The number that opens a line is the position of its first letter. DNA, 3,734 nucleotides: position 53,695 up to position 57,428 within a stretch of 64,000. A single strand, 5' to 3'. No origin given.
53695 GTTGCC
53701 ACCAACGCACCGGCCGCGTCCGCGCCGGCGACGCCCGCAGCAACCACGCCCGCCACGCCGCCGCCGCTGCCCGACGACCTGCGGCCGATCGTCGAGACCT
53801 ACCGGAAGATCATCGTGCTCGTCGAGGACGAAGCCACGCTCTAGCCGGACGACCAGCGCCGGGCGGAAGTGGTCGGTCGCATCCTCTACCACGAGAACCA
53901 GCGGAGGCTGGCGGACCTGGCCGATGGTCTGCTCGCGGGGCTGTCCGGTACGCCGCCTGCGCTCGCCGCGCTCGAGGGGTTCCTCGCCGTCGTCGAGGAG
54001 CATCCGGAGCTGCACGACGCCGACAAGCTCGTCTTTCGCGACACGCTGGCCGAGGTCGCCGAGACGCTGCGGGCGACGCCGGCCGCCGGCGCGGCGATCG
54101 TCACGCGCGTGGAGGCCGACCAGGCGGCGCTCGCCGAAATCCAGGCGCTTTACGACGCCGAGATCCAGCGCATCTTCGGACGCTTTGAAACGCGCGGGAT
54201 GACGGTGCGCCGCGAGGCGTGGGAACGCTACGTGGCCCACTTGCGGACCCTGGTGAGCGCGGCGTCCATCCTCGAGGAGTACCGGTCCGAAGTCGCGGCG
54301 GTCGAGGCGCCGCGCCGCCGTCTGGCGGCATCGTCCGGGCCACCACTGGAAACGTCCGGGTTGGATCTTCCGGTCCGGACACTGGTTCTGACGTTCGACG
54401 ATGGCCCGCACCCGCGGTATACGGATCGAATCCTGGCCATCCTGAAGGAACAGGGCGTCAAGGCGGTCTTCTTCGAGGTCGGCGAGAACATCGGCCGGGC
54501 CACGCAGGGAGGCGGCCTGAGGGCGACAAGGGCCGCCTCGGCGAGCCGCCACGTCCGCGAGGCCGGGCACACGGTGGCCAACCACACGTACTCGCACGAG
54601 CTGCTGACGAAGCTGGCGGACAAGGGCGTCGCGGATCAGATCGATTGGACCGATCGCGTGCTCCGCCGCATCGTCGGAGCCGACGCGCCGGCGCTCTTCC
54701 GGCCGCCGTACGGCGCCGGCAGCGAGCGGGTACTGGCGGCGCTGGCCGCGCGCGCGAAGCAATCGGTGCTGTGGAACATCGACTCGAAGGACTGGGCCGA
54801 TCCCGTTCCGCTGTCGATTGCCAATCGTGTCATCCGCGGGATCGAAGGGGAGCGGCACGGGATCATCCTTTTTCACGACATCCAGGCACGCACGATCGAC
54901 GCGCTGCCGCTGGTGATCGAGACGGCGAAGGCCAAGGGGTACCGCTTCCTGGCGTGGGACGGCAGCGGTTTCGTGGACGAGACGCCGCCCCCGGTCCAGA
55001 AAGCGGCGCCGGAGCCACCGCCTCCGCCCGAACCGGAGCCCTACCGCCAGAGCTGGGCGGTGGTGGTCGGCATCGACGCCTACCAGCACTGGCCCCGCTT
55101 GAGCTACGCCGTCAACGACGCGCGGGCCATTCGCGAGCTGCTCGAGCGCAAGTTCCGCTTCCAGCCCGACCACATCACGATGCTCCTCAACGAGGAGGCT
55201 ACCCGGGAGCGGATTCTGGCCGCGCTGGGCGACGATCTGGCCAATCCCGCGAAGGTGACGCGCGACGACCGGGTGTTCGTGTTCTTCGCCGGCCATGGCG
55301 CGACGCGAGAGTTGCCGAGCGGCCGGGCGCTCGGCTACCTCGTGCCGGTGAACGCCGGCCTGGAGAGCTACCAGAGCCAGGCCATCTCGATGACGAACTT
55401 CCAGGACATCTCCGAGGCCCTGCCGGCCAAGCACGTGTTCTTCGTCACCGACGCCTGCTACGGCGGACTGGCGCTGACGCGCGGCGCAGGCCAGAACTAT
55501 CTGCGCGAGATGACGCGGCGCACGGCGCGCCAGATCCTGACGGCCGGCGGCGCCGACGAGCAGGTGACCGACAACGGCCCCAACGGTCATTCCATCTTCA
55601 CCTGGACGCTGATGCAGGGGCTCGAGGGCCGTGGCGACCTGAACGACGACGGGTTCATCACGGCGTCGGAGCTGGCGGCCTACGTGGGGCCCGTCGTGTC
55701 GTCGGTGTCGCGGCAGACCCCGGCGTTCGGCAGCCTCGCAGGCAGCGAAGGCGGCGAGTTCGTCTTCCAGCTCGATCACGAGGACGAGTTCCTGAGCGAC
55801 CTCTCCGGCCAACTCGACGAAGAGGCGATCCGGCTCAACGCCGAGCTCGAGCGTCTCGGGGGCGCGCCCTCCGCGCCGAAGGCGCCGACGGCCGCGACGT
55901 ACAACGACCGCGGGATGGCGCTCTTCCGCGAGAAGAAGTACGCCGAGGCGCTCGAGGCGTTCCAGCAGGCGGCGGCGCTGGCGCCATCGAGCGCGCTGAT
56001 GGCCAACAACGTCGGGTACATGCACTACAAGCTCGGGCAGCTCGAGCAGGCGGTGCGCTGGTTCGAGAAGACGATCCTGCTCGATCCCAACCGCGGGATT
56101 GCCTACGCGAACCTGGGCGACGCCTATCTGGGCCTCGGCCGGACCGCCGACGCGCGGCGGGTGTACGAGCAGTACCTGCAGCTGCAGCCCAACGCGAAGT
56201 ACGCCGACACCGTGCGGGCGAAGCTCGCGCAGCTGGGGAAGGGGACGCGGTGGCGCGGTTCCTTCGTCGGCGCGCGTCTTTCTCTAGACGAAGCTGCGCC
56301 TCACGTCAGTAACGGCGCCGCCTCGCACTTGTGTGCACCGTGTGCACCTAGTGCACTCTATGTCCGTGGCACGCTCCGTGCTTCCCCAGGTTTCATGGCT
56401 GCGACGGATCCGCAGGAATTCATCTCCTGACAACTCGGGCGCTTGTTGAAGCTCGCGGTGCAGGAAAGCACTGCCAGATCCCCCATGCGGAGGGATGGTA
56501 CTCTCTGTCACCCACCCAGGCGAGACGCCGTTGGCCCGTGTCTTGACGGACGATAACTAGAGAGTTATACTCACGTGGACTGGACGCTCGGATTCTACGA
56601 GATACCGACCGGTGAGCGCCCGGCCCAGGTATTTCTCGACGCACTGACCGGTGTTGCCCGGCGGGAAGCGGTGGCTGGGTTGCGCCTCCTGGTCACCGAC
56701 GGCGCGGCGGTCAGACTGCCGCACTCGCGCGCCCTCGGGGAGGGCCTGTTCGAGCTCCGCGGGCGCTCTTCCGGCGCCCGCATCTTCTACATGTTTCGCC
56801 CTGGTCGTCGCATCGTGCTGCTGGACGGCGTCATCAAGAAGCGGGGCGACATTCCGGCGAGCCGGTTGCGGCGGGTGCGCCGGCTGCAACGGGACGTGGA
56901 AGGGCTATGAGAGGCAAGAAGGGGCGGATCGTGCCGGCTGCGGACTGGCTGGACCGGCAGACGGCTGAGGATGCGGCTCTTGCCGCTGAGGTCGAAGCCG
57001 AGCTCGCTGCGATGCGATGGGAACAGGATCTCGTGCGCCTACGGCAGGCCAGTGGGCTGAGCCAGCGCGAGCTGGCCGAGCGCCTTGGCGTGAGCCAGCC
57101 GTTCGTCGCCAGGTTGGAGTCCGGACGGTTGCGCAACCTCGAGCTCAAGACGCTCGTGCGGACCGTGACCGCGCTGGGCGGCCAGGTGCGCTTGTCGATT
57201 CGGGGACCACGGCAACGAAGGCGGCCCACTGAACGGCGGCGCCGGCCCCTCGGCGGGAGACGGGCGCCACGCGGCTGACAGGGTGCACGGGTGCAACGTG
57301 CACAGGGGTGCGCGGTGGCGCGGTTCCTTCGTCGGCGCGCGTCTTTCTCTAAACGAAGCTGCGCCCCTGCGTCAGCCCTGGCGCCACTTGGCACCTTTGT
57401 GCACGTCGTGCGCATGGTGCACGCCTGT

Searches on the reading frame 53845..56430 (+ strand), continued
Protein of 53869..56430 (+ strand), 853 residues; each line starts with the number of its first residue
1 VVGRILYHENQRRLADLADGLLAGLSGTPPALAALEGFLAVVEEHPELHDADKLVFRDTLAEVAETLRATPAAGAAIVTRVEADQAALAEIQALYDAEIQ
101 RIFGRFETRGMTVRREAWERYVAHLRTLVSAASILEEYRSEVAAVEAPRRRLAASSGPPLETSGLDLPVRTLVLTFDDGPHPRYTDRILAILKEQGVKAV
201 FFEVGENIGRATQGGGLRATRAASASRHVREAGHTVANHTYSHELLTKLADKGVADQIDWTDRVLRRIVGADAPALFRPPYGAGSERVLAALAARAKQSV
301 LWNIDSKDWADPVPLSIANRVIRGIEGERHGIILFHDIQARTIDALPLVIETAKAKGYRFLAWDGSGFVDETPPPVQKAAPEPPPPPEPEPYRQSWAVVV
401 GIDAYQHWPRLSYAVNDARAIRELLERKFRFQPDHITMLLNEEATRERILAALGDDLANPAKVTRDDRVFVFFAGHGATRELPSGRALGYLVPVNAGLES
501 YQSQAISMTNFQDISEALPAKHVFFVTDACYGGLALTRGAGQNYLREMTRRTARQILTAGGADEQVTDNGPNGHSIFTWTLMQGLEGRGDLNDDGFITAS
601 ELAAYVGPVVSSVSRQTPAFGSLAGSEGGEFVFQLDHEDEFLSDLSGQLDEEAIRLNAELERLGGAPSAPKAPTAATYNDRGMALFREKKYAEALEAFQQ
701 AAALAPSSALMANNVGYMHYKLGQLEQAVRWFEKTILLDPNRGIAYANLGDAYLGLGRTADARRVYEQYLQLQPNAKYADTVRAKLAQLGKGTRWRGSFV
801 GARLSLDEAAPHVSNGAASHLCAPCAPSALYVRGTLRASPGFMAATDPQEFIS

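Call 53: fold_search(model_id=the predicted structure, library=pdb)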
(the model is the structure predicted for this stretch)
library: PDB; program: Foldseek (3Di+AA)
matches with E <= 10: 1745; with E <= 0.001: 504
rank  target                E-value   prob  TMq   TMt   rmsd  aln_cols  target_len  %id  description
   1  4l1g_A                2.3e-13  1.00  0.21  0.75   2.7       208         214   32  Crystal structure of the Bc1960 peptidoglycan N-acetylglucosamine deacetylase from Bacillus cereus (released 2014-06-04)
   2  6hm9                  5.6e-13  1.00  0.21  0.60   1.9       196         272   28  Crystal structure of a BA3943 mutant,a CE4 family pseudoenzyme with restored enzymatic activity. (released 2019-10-09)
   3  5o6y_A                7.7e-13  1.00  0.22  0.75   2.9       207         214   32  Crystal structure of the Bc1960 peptidoglycan N-acetylglucosamine deacetylase in complex with 4-naphthalen-1-yl-~{N}-o (released 2018-06-20)
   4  4l1g_D                9.5e-13  1.00  0.22  0.76   2.7       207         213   32  Crystal structure of the Bc1960 peptidoglycan N-acetylglucosamine deacetylase from Bacillus cereus (released 2014-06-04)
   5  6hpa                  1.5e-12  1.00  0.21  0.60   1.9       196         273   28  Crystal structure of a BA3943 mutant,a CE4 family pseudoenzyme (released 2019-10-09)
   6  7bkf                  1.5e-12  1.00  0.21  0.58   1.9       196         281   27  Crystal structure of WT BA3943, a CE4 family pseudoenzyme from Bacillus Anthracis (released 2021-05-19)
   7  5jp6                  2.3e-12  1.00  0.21  0.48  20.0       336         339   25  Bdellovibrio bacteriovorus peptidoglycan deacetylase Bd3279 (released 2016-06-01)
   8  7fbw                  3.9e-12  1.00  0.21  0.85   2.1       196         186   33  Acetylxylan esterase from Caldanaerobacter subterraneus subsp. tengcongensis (released 2021-10-27)
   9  5lgc_A                4.2e-12  1.00  0.21  0.77   3.6       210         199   30  T48 deacetylase with substrate (released 2017-08-02)
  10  6h8l_B                5.4e-12  1.00  0.20  0.73   2.7       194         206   29  Structure of peptidoglycan deacetylase PdaC from Bacillus subtilis (released 2019-11-13)
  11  2c1g                  5.7e-12  1.00  0.20  0.41   2.9       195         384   33  Structure of Streptococcus pneumoniae peptidoglycan deacetylase (SpPgdA) (released 2005-09-15)
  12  5lfz                  6.7e-12  1.00  0.21  0.78   3.5       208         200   29  T48 deacetylase (released 2017-08-02)
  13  6h8n_B                8.7e-12  1.00  0.20  0.72   2.8       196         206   32  Structure of peptidoglycan deacetylase PdaC from Bacillus subtilis - mutant D285S (released 2019-11-13)
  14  2c1i                  1.2e-11  1.00  0.20  0.41   2.9       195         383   33  Structure of Streptococcus pneumoniae peptidoglycan deacetylase (SpPgdA) D 275 N Mutant. (released 2005-09-20)
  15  6h8n_A                2.5e-11  1.00  0.20  0.72   3.1       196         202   31  Structure of peptidoglycan deacetylase PdaC from Bacillus subtilis - mutant D285S (released 2019-11-13)
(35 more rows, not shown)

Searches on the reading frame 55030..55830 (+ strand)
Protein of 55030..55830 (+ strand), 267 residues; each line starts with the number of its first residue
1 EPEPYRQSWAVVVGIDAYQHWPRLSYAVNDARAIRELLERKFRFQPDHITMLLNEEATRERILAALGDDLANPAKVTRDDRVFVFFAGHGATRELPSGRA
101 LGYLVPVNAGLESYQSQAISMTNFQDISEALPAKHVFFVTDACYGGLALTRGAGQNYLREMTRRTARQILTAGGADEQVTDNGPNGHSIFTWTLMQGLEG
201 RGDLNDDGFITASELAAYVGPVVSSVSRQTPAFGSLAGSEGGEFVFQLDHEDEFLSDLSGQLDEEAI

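Call 52: search_solved_structures(query=window:55030-55830:+, max_evalue=1, show_alignments=2)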
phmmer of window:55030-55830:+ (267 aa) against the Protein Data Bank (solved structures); distinct sequences matched with E-value up to 1: 4.
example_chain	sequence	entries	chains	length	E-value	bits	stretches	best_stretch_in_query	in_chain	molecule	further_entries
6w8s_A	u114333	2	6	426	0.0029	20.4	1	10-164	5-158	Metacaspase-4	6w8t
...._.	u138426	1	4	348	0.0044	19.8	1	8-146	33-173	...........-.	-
9n3d_A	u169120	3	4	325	0.0075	19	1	8-144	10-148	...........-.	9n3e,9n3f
6w8r_A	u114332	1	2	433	0.041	16.6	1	10-149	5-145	Metacaspase-4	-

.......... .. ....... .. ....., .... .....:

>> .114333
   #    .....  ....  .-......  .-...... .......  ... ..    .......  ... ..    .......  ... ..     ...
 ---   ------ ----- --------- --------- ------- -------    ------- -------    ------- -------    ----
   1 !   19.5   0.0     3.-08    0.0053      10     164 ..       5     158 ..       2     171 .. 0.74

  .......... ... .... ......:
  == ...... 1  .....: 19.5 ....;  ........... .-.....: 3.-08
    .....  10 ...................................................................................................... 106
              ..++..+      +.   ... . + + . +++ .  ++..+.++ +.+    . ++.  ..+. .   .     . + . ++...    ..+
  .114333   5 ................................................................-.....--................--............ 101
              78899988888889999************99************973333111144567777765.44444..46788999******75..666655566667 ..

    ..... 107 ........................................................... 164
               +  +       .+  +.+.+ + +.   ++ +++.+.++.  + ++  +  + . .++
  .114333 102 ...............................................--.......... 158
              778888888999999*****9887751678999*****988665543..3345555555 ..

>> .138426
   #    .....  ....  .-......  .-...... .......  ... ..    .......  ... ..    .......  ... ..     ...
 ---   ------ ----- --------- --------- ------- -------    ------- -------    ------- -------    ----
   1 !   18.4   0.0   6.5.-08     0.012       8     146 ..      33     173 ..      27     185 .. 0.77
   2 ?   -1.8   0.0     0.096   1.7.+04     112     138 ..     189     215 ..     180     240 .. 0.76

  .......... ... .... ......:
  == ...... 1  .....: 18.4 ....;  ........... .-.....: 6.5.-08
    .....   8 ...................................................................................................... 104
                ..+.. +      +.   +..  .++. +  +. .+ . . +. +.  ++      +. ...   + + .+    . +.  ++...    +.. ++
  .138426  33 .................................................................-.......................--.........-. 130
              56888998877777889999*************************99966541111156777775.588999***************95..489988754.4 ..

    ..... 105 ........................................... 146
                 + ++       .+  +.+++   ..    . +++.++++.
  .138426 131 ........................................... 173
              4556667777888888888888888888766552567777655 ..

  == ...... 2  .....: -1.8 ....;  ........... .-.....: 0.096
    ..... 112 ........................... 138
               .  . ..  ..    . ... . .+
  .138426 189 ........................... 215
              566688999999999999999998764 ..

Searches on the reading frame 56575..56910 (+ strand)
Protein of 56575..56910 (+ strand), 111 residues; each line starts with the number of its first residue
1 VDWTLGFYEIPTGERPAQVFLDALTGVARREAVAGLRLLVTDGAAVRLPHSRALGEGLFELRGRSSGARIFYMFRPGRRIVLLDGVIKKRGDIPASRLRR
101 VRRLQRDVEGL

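Call 33: search_protein_families(library=pfam, proteins=[window:56575-56910:+], max_evalue=0.001)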
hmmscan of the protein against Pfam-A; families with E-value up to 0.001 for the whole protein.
window:56575-56910:+ (111 aa): 1 family
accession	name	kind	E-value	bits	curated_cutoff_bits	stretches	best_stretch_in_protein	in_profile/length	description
PF05973.20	Gp49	-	4.5e-13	49.5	23.9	1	20-103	2-87/90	Phage derived protein Gp49-like (DUF891)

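Call 34: search_protein_families(library=ncbifam, proteins=[window:56575-56910:+], max_evalue=0.001)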
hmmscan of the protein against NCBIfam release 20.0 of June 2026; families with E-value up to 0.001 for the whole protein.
window:56575-56910:+ (111 aa): 1 family
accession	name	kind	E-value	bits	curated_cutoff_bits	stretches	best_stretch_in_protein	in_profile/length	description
NF042949.2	3PPDioc_HcaD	equivalog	0.00051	18.9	450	1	37-85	101-150/386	3-phenylpropionate/cinnamic acid dioxygenase ferredoxin--NAD(+) reductase subunit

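Call 35: search_protein_families(library=padloc, proteins=[window:56575-56910:+], max_evalue=0.001)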
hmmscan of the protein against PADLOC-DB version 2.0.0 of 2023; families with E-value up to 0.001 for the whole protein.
window:56575-56910:+ (111 aa): 0 families

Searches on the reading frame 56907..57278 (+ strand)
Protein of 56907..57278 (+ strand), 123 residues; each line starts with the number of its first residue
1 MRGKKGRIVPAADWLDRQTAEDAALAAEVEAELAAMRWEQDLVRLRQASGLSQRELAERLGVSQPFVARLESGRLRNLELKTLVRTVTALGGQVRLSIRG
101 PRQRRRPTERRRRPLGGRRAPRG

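Call 33: search_protein_families(library=pfam, proteins=[window:56907-57278:+], max_evalue=0.001)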
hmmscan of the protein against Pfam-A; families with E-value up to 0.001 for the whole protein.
window:56907-57278:+ (123 aa): 8 families
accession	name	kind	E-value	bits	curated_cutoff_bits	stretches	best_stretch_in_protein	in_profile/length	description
PF13744.12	HTH_37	-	4.3e-11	42.9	27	1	38-99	22-80/80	Helix-turn-helix domain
PF01381.28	HTH_3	-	1.1e-10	41.8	23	1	44-91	3-49/55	Helix-turn-helix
PF13560.12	HTH_31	-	2.6e-09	37.7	27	1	44-91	8-55/64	Helix-turn-helix domain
PF13413.12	HTH_25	-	8.6e-06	25.9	24.6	1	42-85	2-45/62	Helix-turn-helix domain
PF13443.12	HTH_26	-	0.00027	21.6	22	1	44-90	4-50/63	Cro/C1-type HTH DNA-binding domain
PF04545.22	Sigma70_r4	-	0.00034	20.5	24.1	1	39-73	9-43/50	Sigma-70, region 4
PF13412.12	HTH_24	-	0.00039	20.4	21.9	1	45-65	12-32/48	Winged helix-turn-helix DNA-binding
PF13384.12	HTH_23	-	0.00099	19.3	24.6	0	42-69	10-36/50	Homeodomain-like domain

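Call 34: search_protein_families(library=ncbifam, proteins=[window:56907-57278:+], max_evalue=0.001)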
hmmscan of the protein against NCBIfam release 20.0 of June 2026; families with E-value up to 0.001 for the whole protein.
window:56907-57278:+ (123 aa): 7 families
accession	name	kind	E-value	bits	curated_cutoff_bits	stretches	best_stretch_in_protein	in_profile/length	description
TIGR03070.1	couple_hipB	subfamily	2.7e-10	40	71.65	1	42-93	7-57/58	type II toxin-antitoxin system Y4mF family antitoxin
TIGR03830.1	CxxCG_CxxCG_HTH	subfamily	3.4e-06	26.9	61.8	1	23-85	51-114/127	type II TA system antitoxin MqsA family protein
NF006015.0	PRK08154.1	subfamily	1.9e-05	24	204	1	27-93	20-85/314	anaerobic benzoate catabolism transcriptional regulator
NF041951.1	phage_RstR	subfamily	3.3e-05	24.1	80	1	36-75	1-40/108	RstR family transcriptional repressor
TIGR02612.1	mob_myst_A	hypoth_equivalog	4.6e-05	23.3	122.6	1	44-92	32-81/150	mobile mystery protein A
TIGR02980.1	SigBFG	subfamily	5.5e-05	23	234.35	1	37-79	181-223/227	SigB/SigF/SigG family RNA polymerase sigma factor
TIGR02937.1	sigma70-ECF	superfamily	7.5e-05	22.4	42.9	1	39-78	122-161/165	sigma-70 family RNA polymerase sigma factor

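Call 35: search_protein_families(library=padloc, proteins=[window:56907-57278:+], max_evalue=0.001)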
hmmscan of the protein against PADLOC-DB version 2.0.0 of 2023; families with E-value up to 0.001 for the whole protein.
window:56907-57278:+ (123 aa): 5 families
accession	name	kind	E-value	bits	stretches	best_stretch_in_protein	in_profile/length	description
PDLC02926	HTH_VI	-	2.2e-06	25.8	1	42-84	6-47/92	-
PDLC04142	capH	-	6.1e-05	22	1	40-97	9-65/103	capH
PDLC03664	Control_protein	-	8.6e-05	20.9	1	37-91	13-66/74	control protein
PDLC03665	Control_protein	-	9e-05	20.7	1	36-93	7-64/77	control protein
PDLC04760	PDC-M64C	-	0.00024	19.4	1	44-94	33-82/93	-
